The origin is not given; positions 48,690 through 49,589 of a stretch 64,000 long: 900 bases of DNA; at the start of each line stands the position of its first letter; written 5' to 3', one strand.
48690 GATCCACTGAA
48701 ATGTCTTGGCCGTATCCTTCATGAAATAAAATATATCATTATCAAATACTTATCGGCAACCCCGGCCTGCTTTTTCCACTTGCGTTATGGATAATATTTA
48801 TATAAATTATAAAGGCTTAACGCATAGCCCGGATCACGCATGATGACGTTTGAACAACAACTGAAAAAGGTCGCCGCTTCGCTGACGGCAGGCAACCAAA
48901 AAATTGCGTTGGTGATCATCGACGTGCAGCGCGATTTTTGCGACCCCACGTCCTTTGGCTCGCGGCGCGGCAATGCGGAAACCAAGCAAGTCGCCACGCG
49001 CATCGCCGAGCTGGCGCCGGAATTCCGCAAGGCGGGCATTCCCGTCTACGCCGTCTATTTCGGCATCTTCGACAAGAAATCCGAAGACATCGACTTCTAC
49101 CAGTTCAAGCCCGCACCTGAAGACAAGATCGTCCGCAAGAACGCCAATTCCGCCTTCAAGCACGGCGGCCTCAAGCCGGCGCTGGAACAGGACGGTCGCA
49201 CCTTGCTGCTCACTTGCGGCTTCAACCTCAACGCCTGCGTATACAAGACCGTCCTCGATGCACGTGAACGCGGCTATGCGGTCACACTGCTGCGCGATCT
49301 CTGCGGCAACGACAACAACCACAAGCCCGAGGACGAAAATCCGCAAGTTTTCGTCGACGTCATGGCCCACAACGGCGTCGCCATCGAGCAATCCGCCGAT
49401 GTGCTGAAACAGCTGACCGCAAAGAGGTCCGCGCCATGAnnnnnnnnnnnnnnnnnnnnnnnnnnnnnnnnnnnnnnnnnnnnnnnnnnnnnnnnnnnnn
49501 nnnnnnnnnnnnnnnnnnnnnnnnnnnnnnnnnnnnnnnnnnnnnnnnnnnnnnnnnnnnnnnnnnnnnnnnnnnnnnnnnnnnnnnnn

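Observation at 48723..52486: Operon of three translationally coupled paralogous isochorismatase-like cysteine hydrolases plus an OafA-type acyltransferase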

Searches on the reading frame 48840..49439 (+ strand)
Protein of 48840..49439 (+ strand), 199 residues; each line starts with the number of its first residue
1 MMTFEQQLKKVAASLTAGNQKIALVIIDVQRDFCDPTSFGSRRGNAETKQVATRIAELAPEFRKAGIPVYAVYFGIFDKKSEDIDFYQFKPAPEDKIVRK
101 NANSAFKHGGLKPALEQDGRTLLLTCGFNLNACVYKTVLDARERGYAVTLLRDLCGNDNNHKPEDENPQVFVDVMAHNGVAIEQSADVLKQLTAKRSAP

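Call 3: search_protein_families(library=pfam, proteins=[window:48840-49439:+], max_evalue=0.01)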
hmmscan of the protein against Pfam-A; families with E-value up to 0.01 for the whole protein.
window:48840-49439:+ (199 aa): 1 family
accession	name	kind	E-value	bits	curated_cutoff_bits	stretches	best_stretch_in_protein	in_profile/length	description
PF00857.26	Isochorismatase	-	3.3e-25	89.6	27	1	23-159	2-152/175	Isochorismatase domain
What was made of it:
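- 48840..49439 (+): IsoA, 199 aa: isochorismatase-like cysteine hydrolase with D28/K100/C133. Pfam PF00857 E 3.3e-25 (call 3).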

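Call 4: search_protein_families(library=ncbifam, proteins=[window:48840-49439:+], max_evalue=0.01)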
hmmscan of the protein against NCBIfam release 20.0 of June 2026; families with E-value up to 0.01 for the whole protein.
window:48840-49439:+ (199 aa): 4 families
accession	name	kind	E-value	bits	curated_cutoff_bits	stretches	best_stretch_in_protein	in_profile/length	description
NF050097.1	BiurAmidohydBiuH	equivalog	4.4e-10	39.4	370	1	89-162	120-193/221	biuret amidohydrolase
NF008623.0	PRK11609.1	equivalog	1.9e-08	34.4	174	1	111-190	134-210/213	bifunctional nicotinamidase/pyrazinamidase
NF008517.0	PRK11440.1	equivalog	3.2e-08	33.7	195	1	19-81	6-63/188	hydrolase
TIGR03614.1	RutB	equivalog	0.00019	21.1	377.95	0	88-155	119-186/226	pyrimidine utilization protein B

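Call 11: search_solved_structures(query=A1, max_evalue=0.001, show_alignments=2)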
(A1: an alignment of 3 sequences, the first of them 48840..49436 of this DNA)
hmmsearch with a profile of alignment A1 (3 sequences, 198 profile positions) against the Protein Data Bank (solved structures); distinct sequences matched with E-value up to 0.001: 46.
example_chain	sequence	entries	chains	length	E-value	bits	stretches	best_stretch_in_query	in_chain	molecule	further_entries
3hu5_A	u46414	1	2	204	1.8e-12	50.2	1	90-181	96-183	Isochorismatase family protein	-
1ilw_A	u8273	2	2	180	3.7e-12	49.2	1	100-182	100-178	180 aa long hypothetical Pyrazinamidase/nicotinamidase | 180aa long hypothetical Pyrazinamidase/Nicotinamidase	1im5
3ot4_A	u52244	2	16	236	1.3e-11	47.4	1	88-177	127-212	Putative isochorismatase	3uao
3mcw_A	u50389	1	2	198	3e-11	46.3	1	21-157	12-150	Putative hydrolase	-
4h17_A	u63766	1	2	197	3.1e-11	46.2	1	18-158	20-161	Hydrolase, isochorismatase family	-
3lqy_A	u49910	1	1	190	3.8e-11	45.9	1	19-157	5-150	putative isochorismatase hydrolase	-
3irv_A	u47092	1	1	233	6.4e-11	45.2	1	89-154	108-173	CYSTEINE HYDROLASE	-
6azo_A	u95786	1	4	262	3.1e-10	42.9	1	90-161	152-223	Putative amidase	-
1j2r_A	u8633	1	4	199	4.9e-10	42.3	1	94-165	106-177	Hypothetical isochorismatase family protein yecD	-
6xix_A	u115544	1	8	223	1.4e-09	40.8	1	88-156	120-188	Cysteine hydrolase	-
8cib_A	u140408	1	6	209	1.9e-09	40.4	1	21-157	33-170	Cysteine hydrolase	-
5bk6_A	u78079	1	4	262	2.2e-09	40.2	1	90-161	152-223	Putative amidase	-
4l07_A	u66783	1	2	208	3e-09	39.7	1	93-192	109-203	Hydrolase, isochorismatase family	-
3eef_A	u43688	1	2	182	3.2e-09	39.7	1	21-156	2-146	N-carbamoylsarcosine amidase related protein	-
6azs_A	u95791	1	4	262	3.5e-09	39.5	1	90-161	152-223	Putative amidase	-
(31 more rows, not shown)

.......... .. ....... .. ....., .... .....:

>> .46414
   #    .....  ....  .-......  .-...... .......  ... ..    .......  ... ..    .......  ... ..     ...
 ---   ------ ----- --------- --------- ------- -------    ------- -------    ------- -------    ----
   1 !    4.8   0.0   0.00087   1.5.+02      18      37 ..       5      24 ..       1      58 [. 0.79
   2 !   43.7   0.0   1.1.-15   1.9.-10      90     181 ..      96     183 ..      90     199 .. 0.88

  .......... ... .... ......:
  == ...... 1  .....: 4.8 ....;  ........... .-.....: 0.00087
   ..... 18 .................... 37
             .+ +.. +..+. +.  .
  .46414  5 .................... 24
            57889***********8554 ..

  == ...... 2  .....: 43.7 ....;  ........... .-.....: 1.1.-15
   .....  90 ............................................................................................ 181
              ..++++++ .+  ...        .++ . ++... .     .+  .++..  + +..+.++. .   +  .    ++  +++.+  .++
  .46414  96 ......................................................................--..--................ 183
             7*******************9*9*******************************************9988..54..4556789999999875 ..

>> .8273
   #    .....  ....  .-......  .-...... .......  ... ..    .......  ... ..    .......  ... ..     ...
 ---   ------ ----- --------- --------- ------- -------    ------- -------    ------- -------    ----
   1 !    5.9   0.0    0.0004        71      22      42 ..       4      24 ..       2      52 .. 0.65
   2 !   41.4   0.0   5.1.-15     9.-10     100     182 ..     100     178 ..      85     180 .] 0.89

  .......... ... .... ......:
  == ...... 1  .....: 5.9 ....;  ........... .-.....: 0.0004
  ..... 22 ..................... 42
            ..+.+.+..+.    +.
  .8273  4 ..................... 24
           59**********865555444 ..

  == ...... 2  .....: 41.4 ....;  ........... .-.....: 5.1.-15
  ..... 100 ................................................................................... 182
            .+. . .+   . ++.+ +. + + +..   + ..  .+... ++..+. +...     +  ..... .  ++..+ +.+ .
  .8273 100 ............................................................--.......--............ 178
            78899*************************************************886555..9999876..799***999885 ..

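Call 12: find_homologous_proteins(query=A1, max_evalue=0.00001)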
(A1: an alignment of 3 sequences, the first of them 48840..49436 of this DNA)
Query A1 (3 sequences) (199 aa, profile of the alignment): 413 proteins with E <= 0.00001 among 8000 candidates; the best 120 are listed.
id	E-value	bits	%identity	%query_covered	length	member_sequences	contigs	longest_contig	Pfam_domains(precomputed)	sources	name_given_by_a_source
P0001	1.5e-101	356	100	100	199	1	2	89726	PF00857.27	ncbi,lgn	-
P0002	1.1e-96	340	42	98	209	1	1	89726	PF00857.27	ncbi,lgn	-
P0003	4.7e-87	308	46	86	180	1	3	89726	PF00857.27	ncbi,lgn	-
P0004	2.5e-74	267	50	90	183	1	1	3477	PF00857.27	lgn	-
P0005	1.9e-73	264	47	98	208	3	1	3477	PF00857.27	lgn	-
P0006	1.2e-64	235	55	95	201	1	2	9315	PF00857.27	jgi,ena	jgi:nicotinamidase-related amidase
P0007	2.2e-64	234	51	100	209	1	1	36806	PF00857.27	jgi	jgi:nicotinamidase-related amidase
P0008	9.1e-64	232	50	100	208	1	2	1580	PF00857.27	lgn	-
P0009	2.0e-62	228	47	99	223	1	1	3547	PF00857.27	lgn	-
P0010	2.3e-62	228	51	99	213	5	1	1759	PF00857.27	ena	-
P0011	2.5e-62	228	53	86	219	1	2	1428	PF00857.27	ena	-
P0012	3.2e-62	227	46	98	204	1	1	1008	PF00857.27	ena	-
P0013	4.0e-62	227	51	97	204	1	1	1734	PF00857.27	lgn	-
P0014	1.4e-61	225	48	100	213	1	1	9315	PF00857.27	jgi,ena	-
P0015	4.9e-61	224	50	90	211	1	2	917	PF00857.27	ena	-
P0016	6.9e-61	223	48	99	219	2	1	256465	PF00857.27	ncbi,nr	ncbi:MAG: cysteine hydrolase [Micavibrio sp.]|nr:cysteine hydrolase [Micavibrio sp.]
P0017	8.8e-61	223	47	99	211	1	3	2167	PF00857.27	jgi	jgi:nicotinamidase-related amidase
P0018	1.6e-60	222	50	99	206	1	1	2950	PF00857.27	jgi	jgi:nicotinamidase-related amidase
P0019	1.6e-60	222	51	100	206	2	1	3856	PF00857.27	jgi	jgi:nicotinamidase-related amidase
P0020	2.0e-60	222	49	100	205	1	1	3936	PF00857.27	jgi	jgi:nicotinamidase-related amidase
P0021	2.2e-60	221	45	98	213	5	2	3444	PF00857.27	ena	-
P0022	3.3e-60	221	57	70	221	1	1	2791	PF00857.27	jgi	jgi:nicotinamidase-related amidase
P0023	3.5e-60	221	46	98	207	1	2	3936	PF00857.27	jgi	jgi:nicotinamidase-related amidase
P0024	1.2e-59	219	48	90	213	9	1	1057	PF00857.27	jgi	jgi:nicotinamidase-related amidase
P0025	1.8e-59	218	45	95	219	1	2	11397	PF00857.27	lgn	-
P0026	2.9e-59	218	49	96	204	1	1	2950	PF00857.27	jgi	jgi:nicotinamidase-related amidase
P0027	4.0e-59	217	47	89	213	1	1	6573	PF00857.27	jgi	-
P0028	6.3e-59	217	49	88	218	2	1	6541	PF00857.27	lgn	-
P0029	7.5e-59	216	46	93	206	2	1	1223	PF00857.27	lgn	-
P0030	1.1e-58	216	48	86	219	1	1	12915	PF00857.27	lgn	-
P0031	1.3e-58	216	47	89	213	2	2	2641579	PF00857.27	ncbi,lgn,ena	-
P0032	2.3e-58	215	49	89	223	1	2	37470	PF00857.27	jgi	jgi:nicotinamidase-related amidase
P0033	3.3e-58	214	51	89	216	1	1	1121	PF00857.27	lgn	-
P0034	3.4e-58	214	48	92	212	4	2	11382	PF00857.27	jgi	jgi:nicotinamidase-related amidase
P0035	4.1e-58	214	47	89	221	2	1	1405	PF00857.27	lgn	-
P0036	6.4e-58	213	47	89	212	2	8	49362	PF00857.27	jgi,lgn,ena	-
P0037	2.7e-57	211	51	90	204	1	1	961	PF00857.27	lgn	-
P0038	4.0e-57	211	51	87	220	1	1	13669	PF00857.27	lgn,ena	-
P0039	5.5e-57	210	47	98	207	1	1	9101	PF00857.27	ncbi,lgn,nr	ncbi:MAG: cysteine hydrolase [Alphaproteobacteria bacterium]|nr:cysteine hydrolase [Alphaproteobacte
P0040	5.8e-57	210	47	91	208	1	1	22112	PF00857.27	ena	-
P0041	7.0e-57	210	45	96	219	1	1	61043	PF00857.27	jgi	-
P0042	1.2e-56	209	51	89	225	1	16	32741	PF00857.27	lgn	-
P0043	2.0e-56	209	50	87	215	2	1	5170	PF00857.27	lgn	-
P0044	3.3e-56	208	50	85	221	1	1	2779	PF00857.27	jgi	jgi:nicotinamidase-related amidase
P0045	3.5e-56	208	46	99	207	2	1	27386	PF00857.27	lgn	-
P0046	3.8e-56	208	47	90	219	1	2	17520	PF00857.27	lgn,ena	-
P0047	4.4e-56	207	43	90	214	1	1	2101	PF00857.27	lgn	-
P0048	5.3e-56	207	43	97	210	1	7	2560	PF00857.27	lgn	-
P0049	1.0e-55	206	49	93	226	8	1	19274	PF00857.27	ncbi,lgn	-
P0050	1.6e-55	206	47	94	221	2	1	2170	PF00857.27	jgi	-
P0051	1.9e-55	205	51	89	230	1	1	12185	PF00857.27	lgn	-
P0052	2.0e-55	205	46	95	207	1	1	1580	PF00857.27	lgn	-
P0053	4.5e-55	204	48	88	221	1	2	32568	PF00857.27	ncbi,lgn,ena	ncbi:MAG: cysteine hydrolase family protein [Alphaproteobacteria bacterium]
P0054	4.6e-55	204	47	92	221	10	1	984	PF00857.27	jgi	jgi:nicotinamidase-related amidase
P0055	5.1e-55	204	48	87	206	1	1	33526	PF00857.27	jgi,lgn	-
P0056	7.4e-55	203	50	79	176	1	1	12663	PF00857.27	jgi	-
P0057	7.5e-55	203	46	95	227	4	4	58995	PF00857.27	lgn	-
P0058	8.3e-55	203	47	94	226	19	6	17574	PF00857.27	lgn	-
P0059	8.3e-55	203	45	98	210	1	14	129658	PF00857.27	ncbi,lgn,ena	-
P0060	1.2e-54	203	49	97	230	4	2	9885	PF00857.27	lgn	-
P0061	2.0e-54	202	48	91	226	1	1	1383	PF00857.27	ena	-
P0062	3.6e-54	201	44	98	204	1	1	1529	PF00857.27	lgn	-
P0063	6.0e-54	200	43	97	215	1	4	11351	PF00857.27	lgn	-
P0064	6.3e-54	200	46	94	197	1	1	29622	PF00857.27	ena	-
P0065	1.1e-53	200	48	94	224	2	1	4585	PF00857.27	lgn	-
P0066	1.9e-53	199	47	85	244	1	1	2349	PF00857.27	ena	-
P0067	2.5e-53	198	43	97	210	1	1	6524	PF00857.27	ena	-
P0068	6.4e-53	197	49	85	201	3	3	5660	PF00857.27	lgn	-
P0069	8.4e-53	197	46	89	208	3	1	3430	PF00857.27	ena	-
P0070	9.7e-53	196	40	99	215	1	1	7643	PF00857.27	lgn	-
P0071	1.4e-52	196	46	90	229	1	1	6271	PF00857.27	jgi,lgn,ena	-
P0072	1.7e-52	196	45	94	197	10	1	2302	PF00857.27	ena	-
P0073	3.2e-52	195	47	89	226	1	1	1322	PF00857.27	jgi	jgi:ureidoacrylate peracid hydrolase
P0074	3.5e-52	195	46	90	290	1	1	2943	PF00857.27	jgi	jgi:nicotinamidase-related amidase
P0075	3.9e-52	194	45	94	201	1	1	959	PF00857.27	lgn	-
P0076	4.3e-52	194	50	73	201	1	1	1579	PF00857.27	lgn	-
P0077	1.0e-51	193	45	90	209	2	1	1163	PF00857.27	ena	-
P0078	1.3e-51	193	45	93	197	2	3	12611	PF00857.27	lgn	-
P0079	2.2e-51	192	44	79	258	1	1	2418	PF00857.27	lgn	-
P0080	2.3e-51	192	47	86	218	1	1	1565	PF00857.27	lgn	-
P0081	1.0e-50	190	46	90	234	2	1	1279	PF00857.27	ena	-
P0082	1.5e-50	189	45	88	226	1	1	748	PF00857.27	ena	-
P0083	4.6e-50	188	45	90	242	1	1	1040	PF00857.27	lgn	-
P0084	5.3e-50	188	41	98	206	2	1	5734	PF00857.27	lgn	-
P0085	1.1e-49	186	42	94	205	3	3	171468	PF00857.27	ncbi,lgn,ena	-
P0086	1.8e-49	186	41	94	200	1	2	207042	PF00857.27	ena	-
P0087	2.4e-49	185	43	93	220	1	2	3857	PF00857.27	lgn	-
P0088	2.9e-49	185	45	86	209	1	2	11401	PF00857.27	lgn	-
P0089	1.7e-48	183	52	69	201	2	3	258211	PF00857.27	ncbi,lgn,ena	-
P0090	2.0e-48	182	47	85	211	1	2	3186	PF00857.27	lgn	-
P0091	2.5e-48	182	46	77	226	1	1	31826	PF00857.27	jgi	-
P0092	4.4e-48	181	51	71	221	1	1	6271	PF00857.27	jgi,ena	-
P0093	4.7e-48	181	45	85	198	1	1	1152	PF00857.27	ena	-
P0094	5.9e-48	181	46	95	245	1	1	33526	PF00857.27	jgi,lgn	-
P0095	7.2e-48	181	49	68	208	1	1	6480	PF00857.27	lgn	-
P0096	5.2e-47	178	42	93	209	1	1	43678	PF00857.27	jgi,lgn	jgi:nicotinamidase-related amidase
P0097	6.2e-47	178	44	90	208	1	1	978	PF00857.27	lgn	-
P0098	3.0e-46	175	48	73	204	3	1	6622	PF00857.27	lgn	-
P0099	3.9e-46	175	44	90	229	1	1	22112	PF00857.27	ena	-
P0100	6.2e-46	174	39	88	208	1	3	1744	PF00857.27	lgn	-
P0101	4.0e-45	172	41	94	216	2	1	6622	PF00857.27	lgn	-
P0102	6.1e-45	171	43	86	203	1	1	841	PF00857.27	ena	-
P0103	6.2e-45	171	45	87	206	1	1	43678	PF00857.27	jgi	jgi:nicotinamidase-related amidase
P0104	8.0e-45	171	42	95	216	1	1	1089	PF00857.27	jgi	jgi:nicotinamidase-related amidase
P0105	8.8e-45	170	42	84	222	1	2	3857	PF00857.27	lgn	-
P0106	3.9e-44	168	39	95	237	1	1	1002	PF00857.27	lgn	-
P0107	4.1e-44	168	43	86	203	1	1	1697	PF00857.27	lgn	-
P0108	9.9e-44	167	43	87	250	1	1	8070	PF00857.27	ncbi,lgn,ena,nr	ncbi:MAG: cysteine hydrolase [Alphaproteobacteria bacterium]|nr:cysteine hydrolase [Alphaproteobacte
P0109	1.3e-43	167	39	93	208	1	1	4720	PF00857.27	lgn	-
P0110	2.6e-43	166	39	96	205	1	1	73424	PF00857.27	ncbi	-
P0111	3.2e-43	165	43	89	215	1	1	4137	PF00857.27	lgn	-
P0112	3.3e-43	165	45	70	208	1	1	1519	PF00857.27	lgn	-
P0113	7.9e-43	164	40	79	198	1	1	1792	PF00857.27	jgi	jgi:nicotinamidase-related amidase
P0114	8.8e-43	164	44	84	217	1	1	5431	PF00857.27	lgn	-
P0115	9.8e-43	164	41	88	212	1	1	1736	PF00857.27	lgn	-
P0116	1.1e-42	164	42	86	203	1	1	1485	PF00857.27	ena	-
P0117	1.2e-42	164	44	85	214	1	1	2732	PF00857.27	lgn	-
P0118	1.6e-42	163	40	92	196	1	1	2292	PF00857.27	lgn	-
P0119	1.8e-42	163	43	85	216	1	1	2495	PF00857.27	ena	-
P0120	3.7e-42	162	44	89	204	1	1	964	PF00857.27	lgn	-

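Call 13: find_encoding_contigs(protein=P0001, flank=6000, max_places=3)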
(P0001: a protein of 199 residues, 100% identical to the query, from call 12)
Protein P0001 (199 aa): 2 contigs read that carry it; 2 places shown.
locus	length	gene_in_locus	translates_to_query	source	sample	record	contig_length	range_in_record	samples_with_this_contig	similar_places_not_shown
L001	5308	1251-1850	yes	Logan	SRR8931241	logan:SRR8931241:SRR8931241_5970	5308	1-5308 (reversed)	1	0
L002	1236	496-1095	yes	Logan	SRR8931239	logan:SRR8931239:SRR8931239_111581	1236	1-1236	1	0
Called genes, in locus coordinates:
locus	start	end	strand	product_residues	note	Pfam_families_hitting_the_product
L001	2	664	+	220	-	?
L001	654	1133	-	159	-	-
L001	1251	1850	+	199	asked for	PF00857:Isochorismatase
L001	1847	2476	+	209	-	PF00857:Isochorismatase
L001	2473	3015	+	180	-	PF00857:Isochorismatase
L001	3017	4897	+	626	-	PF01757:Acyl_transf_3, PF19040:SGNH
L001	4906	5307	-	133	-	?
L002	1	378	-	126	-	?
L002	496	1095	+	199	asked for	PF00857:Isochorismatase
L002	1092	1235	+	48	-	?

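Call 14: find_encoding_contigs(protein=P0016, flank=8000, max_places=3)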
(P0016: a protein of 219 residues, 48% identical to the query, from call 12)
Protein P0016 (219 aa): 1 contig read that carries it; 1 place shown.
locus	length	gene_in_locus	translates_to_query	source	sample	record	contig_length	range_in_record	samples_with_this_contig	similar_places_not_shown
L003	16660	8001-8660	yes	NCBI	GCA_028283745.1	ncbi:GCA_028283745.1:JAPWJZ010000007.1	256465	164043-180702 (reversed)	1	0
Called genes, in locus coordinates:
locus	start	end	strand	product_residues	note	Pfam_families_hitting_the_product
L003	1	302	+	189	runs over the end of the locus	PF03734:YkuD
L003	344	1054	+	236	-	-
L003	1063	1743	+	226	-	-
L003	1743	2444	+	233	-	-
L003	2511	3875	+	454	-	PF01134:GIDA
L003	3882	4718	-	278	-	PF00494:SQS_PSY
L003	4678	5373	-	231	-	-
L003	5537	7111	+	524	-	PF03023:MurJ, PF13440:Polysacc_synt_3 (weak), PF01554:MatE (weak)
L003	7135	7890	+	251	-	PF01209:Ubie_methyltran, PF13489:Methyltransf_23, PF13847:Methyltransf_31, PF08241:Methyltransf_11, PF08242:Methyltransf_12 (weak), PF13649:Methyltransf_25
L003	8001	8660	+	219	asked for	PF00857:Isochorismatase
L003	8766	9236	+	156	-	PF00692:dUTPase, PF22769:DCD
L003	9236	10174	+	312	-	PF00291:PALP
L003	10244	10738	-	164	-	-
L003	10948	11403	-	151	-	-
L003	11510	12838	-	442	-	-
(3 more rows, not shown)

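Call 15: find_encoding_contigs(protein=P0031, flank=8000, max_places=3)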
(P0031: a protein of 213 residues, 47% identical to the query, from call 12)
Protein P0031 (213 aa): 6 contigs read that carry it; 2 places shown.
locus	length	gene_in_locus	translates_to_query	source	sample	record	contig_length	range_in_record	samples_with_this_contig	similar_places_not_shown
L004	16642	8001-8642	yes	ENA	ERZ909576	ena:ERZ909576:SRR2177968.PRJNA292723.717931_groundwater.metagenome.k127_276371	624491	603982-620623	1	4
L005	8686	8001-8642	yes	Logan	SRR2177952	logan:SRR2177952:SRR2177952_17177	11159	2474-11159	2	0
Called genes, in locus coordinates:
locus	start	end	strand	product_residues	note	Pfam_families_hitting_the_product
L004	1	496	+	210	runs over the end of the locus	-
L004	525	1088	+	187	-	PF03734:YkuD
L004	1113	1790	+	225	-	-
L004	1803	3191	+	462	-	PF01134:GIDA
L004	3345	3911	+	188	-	PF00891:Methyltransf_2 (weak), PF02390:Methyltransf_4 (faint), PF13847:Methyltransf_31 (weak), PF08242:Methyltransf_12 (weak), PF13649:Methyltransf_25 (weak)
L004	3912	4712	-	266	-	PF00494:SQS_PSY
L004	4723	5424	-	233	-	-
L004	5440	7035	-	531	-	PF03023:MurJ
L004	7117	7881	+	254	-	PF01209:Ubie_methyltran, PF13489:Methyltransf_23, PF13847:Methyltransf_31, PF08241:Methyltransf_11, PF08242:Methyltransf_12, PF13649:Methyltransf_25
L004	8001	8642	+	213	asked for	PF00857:Isochorismatase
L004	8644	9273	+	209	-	PF00857:Isochorismatase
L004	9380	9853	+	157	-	PF00692:dUTPase, PF22769:DCD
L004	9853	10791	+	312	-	PF00291:PALP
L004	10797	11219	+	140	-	PF10604:Polyketide_cyc2 (weak), PF08327:AHSA1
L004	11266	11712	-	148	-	-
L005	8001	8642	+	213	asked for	PF00857:Isochorismatase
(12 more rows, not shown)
